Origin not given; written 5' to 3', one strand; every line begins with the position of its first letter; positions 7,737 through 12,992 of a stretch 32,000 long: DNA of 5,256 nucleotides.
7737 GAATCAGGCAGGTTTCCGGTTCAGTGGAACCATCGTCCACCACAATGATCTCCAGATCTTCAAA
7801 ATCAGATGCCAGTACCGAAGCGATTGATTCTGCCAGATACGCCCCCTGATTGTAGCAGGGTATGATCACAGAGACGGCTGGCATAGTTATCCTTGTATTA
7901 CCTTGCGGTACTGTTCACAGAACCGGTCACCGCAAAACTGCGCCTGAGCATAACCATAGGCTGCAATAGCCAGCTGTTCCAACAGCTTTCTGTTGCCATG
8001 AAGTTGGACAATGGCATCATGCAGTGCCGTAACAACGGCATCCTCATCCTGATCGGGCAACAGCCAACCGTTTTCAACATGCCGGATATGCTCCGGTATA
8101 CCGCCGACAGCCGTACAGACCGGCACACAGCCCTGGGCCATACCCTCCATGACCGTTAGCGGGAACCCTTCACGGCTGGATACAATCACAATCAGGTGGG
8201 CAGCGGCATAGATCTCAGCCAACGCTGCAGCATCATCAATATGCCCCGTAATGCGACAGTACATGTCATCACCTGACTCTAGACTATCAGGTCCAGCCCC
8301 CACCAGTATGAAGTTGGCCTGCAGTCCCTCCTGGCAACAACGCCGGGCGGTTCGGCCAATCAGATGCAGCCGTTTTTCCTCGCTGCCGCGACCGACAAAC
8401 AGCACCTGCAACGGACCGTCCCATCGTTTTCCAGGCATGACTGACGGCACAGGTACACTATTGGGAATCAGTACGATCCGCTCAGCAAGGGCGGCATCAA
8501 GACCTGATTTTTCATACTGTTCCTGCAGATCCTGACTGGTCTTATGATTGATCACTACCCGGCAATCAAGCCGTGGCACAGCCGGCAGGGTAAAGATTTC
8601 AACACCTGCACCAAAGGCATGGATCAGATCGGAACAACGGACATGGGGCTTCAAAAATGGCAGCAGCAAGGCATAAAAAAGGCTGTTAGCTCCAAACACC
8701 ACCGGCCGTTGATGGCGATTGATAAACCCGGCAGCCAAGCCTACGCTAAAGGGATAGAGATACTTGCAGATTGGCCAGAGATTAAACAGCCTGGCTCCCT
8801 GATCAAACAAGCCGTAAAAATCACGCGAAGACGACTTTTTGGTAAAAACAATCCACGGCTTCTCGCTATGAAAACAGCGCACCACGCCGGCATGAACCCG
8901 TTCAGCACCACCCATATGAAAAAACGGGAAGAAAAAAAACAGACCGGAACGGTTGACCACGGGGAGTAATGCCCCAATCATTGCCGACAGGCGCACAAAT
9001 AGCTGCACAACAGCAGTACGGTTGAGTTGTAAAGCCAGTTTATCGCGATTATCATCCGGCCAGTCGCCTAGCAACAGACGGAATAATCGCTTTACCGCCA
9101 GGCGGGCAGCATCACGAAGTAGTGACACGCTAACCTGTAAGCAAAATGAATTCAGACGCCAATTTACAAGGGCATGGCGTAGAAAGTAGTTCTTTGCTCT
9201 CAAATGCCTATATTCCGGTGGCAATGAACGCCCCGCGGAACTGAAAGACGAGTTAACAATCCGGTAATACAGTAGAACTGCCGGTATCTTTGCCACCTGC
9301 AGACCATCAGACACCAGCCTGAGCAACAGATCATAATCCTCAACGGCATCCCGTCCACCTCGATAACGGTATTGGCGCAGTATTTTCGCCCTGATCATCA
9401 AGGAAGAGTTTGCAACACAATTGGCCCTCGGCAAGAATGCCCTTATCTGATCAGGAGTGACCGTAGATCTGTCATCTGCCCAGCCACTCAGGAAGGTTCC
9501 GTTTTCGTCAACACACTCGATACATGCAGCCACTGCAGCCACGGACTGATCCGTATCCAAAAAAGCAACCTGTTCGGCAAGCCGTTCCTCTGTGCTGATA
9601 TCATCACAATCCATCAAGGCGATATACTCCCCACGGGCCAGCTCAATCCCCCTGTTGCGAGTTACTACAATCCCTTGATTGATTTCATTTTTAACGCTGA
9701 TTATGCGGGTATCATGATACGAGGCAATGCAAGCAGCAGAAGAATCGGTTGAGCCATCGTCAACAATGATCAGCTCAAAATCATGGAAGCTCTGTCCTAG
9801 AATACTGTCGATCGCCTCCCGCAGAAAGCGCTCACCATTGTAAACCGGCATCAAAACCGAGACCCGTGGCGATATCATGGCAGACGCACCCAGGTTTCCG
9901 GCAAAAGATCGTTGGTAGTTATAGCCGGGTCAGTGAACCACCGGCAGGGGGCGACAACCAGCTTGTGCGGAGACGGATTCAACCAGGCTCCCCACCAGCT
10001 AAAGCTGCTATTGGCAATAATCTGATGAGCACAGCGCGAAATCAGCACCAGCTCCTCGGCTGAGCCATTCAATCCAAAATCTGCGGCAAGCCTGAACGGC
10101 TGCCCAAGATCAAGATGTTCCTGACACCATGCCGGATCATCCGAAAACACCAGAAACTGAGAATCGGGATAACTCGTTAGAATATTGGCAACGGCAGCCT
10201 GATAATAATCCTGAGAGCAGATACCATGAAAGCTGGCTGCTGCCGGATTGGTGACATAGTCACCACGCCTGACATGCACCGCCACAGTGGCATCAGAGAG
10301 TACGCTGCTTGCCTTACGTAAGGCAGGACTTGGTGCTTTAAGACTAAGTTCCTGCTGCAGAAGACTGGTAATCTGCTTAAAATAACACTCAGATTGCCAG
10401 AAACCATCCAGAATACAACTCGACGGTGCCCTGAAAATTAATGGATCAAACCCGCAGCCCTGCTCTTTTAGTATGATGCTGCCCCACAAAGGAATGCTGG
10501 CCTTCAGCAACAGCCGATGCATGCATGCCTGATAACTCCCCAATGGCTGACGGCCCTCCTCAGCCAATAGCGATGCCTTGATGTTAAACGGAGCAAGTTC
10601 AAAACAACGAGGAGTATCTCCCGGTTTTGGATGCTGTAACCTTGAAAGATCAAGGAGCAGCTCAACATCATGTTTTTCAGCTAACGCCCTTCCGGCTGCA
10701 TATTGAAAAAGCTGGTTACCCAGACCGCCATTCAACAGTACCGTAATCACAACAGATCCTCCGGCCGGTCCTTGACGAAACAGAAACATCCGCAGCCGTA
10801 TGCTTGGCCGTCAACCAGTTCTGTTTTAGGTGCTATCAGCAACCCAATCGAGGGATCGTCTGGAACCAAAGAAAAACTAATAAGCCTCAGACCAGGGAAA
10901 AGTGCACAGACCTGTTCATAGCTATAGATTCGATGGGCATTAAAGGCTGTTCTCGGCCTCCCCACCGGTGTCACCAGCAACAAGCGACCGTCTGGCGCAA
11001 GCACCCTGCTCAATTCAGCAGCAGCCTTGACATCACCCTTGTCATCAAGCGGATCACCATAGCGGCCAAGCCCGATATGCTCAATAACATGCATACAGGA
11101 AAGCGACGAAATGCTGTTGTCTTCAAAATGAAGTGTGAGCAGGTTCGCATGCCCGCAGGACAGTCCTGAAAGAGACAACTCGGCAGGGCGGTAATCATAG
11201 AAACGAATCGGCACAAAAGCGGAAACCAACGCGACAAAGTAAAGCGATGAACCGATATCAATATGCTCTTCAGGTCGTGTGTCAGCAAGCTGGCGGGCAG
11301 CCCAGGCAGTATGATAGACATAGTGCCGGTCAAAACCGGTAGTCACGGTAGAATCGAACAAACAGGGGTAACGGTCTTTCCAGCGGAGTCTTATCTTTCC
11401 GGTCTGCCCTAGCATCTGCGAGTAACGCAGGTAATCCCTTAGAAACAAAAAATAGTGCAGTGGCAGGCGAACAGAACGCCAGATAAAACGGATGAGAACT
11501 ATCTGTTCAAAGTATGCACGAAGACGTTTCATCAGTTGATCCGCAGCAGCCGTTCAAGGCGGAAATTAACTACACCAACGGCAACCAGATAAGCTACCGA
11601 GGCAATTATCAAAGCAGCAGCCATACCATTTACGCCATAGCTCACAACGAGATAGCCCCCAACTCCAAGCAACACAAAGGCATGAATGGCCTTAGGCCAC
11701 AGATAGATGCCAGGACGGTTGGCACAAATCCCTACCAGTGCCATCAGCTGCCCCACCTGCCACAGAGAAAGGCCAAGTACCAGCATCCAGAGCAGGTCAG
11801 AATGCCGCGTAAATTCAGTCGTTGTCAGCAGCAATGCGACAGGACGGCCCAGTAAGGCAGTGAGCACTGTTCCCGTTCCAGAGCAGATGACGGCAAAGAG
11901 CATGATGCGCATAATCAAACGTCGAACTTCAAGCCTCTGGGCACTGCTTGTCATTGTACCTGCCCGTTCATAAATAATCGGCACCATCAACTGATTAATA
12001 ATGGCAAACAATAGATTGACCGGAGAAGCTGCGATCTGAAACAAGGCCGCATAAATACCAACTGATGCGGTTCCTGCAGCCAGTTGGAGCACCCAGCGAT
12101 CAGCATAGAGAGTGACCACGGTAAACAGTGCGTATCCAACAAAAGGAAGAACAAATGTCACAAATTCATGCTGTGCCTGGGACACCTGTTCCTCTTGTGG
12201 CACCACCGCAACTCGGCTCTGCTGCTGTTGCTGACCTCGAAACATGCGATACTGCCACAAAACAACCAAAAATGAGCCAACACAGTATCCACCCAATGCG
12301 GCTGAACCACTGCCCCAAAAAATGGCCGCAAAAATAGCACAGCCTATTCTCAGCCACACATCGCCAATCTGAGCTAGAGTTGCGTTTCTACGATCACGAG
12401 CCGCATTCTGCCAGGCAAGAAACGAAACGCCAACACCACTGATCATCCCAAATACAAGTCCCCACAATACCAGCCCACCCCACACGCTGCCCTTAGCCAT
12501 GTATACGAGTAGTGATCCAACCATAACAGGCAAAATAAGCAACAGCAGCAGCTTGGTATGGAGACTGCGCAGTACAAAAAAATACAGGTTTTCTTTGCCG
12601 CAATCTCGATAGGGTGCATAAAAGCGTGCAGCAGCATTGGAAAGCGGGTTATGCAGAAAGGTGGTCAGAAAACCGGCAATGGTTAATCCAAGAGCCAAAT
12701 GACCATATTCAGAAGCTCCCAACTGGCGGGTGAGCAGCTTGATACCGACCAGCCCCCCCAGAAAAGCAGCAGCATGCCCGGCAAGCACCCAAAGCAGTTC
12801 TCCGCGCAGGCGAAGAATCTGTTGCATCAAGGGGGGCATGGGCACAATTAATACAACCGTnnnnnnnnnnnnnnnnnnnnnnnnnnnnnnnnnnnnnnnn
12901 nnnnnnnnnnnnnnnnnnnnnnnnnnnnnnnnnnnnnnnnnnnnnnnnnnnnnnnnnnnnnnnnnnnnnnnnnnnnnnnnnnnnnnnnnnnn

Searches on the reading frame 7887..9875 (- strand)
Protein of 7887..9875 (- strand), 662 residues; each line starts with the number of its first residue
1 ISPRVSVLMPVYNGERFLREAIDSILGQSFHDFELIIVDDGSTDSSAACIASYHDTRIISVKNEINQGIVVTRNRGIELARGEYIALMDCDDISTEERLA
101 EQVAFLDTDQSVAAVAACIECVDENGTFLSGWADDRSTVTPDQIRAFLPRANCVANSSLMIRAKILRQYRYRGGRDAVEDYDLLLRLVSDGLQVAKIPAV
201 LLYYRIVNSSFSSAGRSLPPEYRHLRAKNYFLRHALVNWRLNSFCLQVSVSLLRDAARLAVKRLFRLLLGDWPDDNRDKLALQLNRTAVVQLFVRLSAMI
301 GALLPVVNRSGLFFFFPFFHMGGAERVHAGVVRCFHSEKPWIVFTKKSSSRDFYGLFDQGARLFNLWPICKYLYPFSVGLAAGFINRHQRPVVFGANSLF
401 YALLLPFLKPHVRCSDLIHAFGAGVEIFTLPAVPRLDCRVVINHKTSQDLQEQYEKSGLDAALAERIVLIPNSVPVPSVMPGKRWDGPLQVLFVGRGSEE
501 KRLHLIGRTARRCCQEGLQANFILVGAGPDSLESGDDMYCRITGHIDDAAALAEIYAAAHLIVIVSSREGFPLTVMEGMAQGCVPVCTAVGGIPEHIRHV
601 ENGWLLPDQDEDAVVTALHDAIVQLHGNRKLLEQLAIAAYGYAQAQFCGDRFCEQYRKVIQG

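Call 15: search_protein_families(library=pfam, proteins=[window:7887-9875:-], max_evalue=0.001)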
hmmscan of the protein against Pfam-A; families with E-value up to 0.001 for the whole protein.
window:7887-9875:- (662 aa): 8 families
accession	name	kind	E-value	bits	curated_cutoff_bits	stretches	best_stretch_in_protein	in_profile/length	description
PF00535.33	Glycos_transf_2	-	5.8e-31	108.1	23.3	1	6-132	1-129/168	Glycosyl transferase family 2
PF13692.12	Glyco_trans_1_4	-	9.1e-24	84.8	27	1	490-620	3-138/142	Glycosyl transferases group 1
PF00534.26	Glycos_transf_1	-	1e-20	74.4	26.4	1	487-622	14-156/172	Glycosyl transferases group 1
PF10111.15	Glyco_tranf_2_2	-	1.3e-15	58.1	27.3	1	6-212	1-223/276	Glycosyltransferase like family 2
PF13641.12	Glyco_tranf_2_3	-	2e-14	54.6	27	1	3-201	1-208/230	Glycosyltransferase like family 2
PF13632.12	Glyco_trans_2_3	-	2.9e-07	31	27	1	84-213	1-131/198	Glycosyl transferase family group 2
PF20706.3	GT4-conflict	-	1.1e-05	25.1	26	1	481-600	193-323/385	Family 4 Glycosyltransferase in conflict systems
PF20691.3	TAGT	-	0.00053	20.4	27.5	1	62-198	54-191/205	TET-Associated Glycosyltransferase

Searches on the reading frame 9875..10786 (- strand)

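Call 15: search_protein_families(library=pfam, proteins=[window:9875-10786:-], max_evalue=0.001)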
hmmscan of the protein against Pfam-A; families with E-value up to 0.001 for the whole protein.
window:9875-10786:- (303 aa): 1 family
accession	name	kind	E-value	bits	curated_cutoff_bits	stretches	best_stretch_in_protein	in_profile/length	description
PF01531.22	Glyco_transf_11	-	5.5e-29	101.8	23.9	1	126-300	126-295/298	Glycosyl transferase family 11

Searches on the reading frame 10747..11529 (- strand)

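Call 15: search_protein_families(library=pfam, proteins=[window:10747-11529:-], max_evalue=0.001)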
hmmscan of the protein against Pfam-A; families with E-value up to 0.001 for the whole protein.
window:10747-11529:- (260 aa): 2 families
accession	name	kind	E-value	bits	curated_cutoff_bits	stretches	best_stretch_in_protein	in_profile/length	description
PF03269.20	DUF268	-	2.5e-13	50.7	25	1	144-218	67-141/176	Caenorhabditis protein of unknown function, DUF268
PF08241.18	Methyltransf_11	-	0.00028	21.9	21.2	1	123-184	44-94/95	Methyltransferase domain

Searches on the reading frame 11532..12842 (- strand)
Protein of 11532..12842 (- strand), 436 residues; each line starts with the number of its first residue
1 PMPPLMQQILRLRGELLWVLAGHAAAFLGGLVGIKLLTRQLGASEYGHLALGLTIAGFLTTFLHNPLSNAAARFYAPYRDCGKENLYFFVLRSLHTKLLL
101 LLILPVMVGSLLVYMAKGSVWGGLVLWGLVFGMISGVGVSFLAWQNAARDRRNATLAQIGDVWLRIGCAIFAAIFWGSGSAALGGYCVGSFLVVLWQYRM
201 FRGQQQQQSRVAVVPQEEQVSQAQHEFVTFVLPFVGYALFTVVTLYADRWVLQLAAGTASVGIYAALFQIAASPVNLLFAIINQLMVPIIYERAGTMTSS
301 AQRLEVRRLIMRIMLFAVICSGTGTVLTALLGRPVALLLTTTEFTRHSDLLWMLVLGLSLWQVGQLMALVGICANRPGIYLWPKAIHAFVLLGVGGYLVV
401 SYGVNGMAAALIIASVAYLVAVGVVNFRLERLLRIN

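Call 15: search_protein_families(library=pfam, proteins=[window:11532-12842:-], max_evalue=0.001)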
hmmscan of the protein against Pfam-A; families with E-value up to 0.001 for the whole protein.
window:11532-12842:- (436 aa): 1 family
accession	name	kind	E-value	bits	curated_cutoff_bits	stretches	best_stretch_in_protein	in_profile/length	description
PF01943.22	Polysacc_synt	-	8e-15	55.4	28.2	1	17-290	6-270/274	Polysaccharide biosynthesis protein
